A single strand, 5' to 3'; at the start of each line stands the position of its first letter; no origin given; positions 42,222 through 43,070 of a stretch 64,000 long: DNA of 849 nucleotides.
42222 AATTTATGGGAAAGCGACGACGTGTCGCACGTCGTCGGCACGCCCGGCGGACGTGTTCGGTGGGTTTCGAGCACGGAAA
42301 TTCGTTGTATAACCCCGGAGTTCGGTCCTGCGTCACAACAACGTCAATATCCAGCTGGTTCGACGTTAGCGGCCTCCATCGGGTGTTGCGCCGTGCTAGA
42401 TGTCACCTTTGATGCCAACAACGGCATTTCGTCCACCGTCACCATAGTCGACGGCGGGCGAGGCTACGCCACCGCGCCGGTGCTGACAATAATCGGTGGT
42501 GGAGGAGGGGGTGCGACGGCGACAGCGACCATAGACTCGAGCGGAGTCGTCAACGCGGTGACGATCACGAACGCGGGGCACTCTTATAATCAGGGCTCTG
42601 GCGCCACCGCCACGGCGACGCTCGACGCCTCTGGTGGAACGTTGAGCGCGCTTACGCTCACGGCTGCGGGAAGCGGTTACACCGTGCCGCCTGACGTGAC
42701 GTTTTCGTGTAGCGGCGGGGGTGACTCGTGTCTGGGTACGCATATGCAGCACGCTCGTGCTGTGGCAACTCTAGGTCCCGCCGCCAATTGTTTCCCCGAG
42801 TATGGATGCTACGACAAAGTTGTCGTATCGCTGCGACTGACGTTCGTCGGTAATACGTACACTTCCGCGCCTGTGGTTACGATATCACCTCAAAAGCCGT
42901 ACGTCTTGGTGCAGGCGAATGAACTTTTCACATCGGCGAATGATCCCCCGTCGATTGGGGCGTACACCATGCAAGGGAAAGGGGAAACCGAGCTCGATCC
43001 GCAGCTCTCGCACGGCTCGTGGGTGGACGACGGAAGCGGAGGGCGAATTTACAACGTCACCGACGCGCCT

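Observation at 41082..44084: Large secreted TIG + beta-helix protein with bacterial-adhesin-like Gly/Thr tandem repeats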

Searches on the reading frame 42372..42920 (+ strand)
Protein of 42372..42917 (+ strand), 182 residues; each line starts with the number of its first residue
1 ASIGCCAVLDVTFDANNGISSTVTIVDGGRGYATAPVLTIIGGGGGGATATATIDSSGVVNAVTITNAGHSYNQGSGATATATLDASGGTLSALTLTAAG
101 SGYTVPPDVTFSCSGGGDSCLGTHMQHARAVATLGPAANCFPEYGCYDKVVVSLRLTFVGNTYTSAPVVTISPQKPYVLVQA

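Call 22: search_dna_similar(query=window:42390-42920:+, collection=phages, mode=protein, max_evalue=0.001, max_rows=25)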
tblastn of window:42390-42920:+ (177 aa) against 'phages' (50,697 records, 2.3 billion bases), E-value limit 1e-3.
Records with a match: 29; places in all: 29; records where one place covers at least 80% of the query: 0.
Best place of each record, by identity: <60% 29.
By first word of the organism name: Cyanophage 13; Synechococcus 8; Prochlorococcus 8.
By host as written in the record: Synechococcus 8; Synechococcus sp. WH8102 4; Synechococcus sp. WH7803 3; Synechococcus sp. KCZYC6 2; Prochlorococcus sp. MIT9303 2; Prochlorococcus MIT9303 2; Synechococcus sp. 2; Prochlorococcus sp. NATL1A 2; and 2 more.
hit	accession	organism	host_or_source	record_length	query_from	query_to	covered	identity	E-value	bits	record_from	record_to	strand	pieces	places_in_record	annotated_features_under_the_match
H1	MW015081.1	Synechococcus phage S-SRM01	Synechococcus sp. KCZYC6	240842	58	167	62%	36.4%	7e-4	45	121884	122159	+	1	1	neck protein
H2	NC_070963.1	Synechococcus phage S-SRM01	Synechococcus sp. KCZYC6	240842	58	167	62%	36.4%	7e-4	45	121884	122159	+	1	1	virion structural protein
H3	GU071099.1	Prochlorococcus phage P-RSM4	Prochlorococcus sp. MIT9303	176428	17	106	51%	42.0%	4e-5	49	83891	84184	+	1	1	hypothetical protein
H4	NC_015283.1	Prochlorococcus phage P-RSM4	Prochlorococcus sp. MIT9303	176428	17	106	51%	42.0%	4e-5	49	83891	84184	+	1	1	baseplate wedge subunit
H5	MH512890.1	Cyanophage S-TIM4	Synechococcus sp. WH8102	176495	17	106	51%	42.0%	4e-5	49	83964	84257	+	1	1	ORF_103: unknown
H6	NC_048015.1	Cyanophage S-TIM4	Synechococcus sp. WH8102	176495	17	106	51%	42.0%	4e-5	49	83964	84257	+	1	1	ORF_103: baseplate wedge subunit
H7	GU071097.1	Synechococcus phage S-SSM5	Synechococcus sp. WH8102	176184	17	106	51%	41.0%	6e-4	45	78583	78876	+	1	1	hypothetical protein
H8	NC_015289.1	Synechococcus phage S-SSM5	Synechococcus sp. WH8102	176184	17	106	51%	41.0%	6e-4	45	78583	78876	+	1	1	baseplate wedge subunit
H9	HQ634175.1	Cyanophage P-RSM1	Prochlorococcus MIT9303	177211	17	106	51%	39.0%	2e-4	47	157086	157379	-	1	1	hypothetical protein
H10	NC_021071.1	Cyanophage P-RSM1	Prochlorococcus MIT9303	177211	17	106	51%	39.0%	2e-4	47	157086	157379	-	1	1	baseplate wedge subunit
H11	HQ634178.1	Synechococcus phage S-CAM8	Synechococcus sp. WH7803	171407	17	106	51%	38.0%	2e-4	46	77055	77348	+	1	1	hypothetical protein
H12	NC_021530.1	Synechococcus phage S-CAM8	Synechococcus sp. WH7803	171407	17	106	51%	38.0%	2e-4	46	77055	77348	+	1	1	baseplate wedge subunit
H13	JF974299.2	Synechococcus phage S-CAM8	Synechococcus sp. WH7803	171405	17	106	51%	38.0%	2e-4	46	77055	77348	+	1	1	hypothetical protein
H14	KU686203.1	Synechococcus phage S-CAM8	Synechococcus sp.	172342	17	106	51%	38.0%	2e-4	46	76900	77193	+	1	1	baseplate wedge initiator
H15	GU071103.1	Prochlorococcus phage P-SSM7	Prochlorococcus sp. NATL1A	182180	17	106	51%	36.6%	1e-4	47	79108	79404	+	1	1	hypothetical protein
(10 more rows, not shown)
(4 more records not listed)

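Call 50: get_annotated_region(hit=H4, flank=6000)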
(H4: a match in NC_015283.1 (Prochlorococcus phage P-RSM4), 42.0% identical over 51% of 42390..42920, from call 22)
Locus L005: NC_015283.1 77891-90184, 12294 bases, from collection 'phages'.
description: Prochlorococcus phage P-RSM4, complete genome.
organism: Prochlorococcus phage P-RSM4 (NCBI taxid 444862)
taxonomy: Viruses; Duplodnaviria; Heunggongvirae; Uroviricota; Caudoviricetes; Kyanoviridae; Thaumasvirus; Thaumasvirus stim4
host: Prochlorococcus sp. MIT9303; source: Red Sea; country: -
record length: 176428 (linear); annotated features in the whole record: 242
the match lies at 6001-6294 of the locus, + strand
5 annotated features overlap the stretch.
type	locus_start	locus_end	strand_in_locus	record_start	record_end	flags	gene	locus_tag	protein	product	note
CDS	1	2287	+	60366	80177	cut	-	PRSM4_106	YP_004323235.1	virion structural protein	T4-LIKE GC: 643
CDS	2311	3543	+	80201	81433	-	gp9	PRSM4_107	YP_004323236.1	baseplate wedge tail fiber protein connector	T4-LIKE GC: 398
CDS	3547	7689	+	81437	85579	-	-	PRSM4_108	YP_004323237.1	baseplate wedge subunit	T4-LIKE GC: 399; similar to Synechococcus phage S-SM1 protein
CDS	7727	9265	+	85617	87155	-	gp8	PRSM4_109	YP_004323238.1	baseplate wedge subunit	T4-LIKE GC: 108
CDS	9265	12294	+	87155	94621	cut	-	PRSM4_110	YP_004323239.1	VrlC protein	T4-LIKE GC: 400; similar to Synechococcus phage S-SM1 protein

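Call 64: search_protein_families(library=pfam, proteins=[window:42372-42917:+], max_evalue=5)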
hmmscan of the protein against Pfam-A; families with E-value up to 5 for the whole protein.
window:42372-42917:+ (182 aa): 1 family
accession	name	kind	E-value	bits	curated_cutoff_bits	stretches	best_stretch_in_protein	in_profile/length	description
PF21722.4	Gly_rich_2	-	0.23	11.9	24.3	1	20-119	16-112/226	Glycine-rich domain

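Call 65: search_protein_families(library=pfam, proteins=[L005:3547-7686:+], max_evalue=1)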
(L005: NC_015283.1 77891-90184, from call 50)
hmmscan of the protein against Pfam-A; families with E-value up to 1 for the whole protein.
L005:3547-7686:+ (1380 aa): 1 family
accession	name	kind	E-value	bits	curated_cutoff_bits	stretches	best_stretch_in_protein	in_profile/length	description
PF14240.11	YHYH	-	3.6e-16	60.1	25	1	505-730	92-183/193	YHYH protein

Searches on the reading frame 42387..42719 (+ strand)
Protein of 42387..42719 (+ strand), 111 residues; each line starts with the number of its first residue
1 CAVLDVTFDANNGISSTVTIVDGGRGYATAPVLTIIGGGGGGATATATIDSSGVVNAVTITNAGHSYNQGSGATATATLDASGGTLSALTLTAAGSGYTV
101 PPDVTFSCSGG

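Call 62: find_related_loci(query=A7, collection=genome_contigs, flank=3000)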
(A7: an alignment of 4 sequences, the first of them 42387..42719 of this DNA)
Query A7 (111 aa) in genome_contigs; peptide patterns used: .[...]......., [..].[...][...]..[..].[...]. (x = any residue, [..] = any of these).
47 stretches matched a pattern, but none encodes a relative of the query by tblastn (E <= 1e-3).
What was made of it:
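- Tried and rejected: The second gave 47 pattern matches, none confirmed (call 62).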

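Call 66: search_solved_structures(query=A6, max_evalue=10, show_alignments=3)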
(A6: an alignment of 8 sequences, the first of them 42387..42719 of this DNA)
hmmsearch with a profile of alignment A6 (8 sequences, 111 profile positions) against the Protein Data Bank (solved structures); distinct sequences matched with E-value up to 10: 6.
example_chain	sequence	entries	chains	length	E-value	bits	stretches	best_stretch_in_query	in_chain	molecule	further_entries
3m4r_A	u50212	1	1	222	0.16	15.3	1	21-68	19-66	Uncharacterized protein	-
6mx1_A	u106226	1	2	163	0.62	13.4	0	58-100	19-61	Bifunctional aspartokinase/homoserine dehydrogenase 1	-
5mxw_A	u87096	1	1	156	0.62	13.4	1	5-43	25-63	Class 10 plant pathogenesis-related protein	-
5mxb_A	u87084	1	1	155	0.62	13.4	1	5-43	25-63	Class 10 plant pathogenesis-related protein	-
2qim_A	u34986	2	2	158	0.65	13.3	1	5-43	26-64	PR10.2B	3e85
9pel_D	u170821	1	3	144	1.2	12.5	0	45-75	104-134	Nanosota-EB2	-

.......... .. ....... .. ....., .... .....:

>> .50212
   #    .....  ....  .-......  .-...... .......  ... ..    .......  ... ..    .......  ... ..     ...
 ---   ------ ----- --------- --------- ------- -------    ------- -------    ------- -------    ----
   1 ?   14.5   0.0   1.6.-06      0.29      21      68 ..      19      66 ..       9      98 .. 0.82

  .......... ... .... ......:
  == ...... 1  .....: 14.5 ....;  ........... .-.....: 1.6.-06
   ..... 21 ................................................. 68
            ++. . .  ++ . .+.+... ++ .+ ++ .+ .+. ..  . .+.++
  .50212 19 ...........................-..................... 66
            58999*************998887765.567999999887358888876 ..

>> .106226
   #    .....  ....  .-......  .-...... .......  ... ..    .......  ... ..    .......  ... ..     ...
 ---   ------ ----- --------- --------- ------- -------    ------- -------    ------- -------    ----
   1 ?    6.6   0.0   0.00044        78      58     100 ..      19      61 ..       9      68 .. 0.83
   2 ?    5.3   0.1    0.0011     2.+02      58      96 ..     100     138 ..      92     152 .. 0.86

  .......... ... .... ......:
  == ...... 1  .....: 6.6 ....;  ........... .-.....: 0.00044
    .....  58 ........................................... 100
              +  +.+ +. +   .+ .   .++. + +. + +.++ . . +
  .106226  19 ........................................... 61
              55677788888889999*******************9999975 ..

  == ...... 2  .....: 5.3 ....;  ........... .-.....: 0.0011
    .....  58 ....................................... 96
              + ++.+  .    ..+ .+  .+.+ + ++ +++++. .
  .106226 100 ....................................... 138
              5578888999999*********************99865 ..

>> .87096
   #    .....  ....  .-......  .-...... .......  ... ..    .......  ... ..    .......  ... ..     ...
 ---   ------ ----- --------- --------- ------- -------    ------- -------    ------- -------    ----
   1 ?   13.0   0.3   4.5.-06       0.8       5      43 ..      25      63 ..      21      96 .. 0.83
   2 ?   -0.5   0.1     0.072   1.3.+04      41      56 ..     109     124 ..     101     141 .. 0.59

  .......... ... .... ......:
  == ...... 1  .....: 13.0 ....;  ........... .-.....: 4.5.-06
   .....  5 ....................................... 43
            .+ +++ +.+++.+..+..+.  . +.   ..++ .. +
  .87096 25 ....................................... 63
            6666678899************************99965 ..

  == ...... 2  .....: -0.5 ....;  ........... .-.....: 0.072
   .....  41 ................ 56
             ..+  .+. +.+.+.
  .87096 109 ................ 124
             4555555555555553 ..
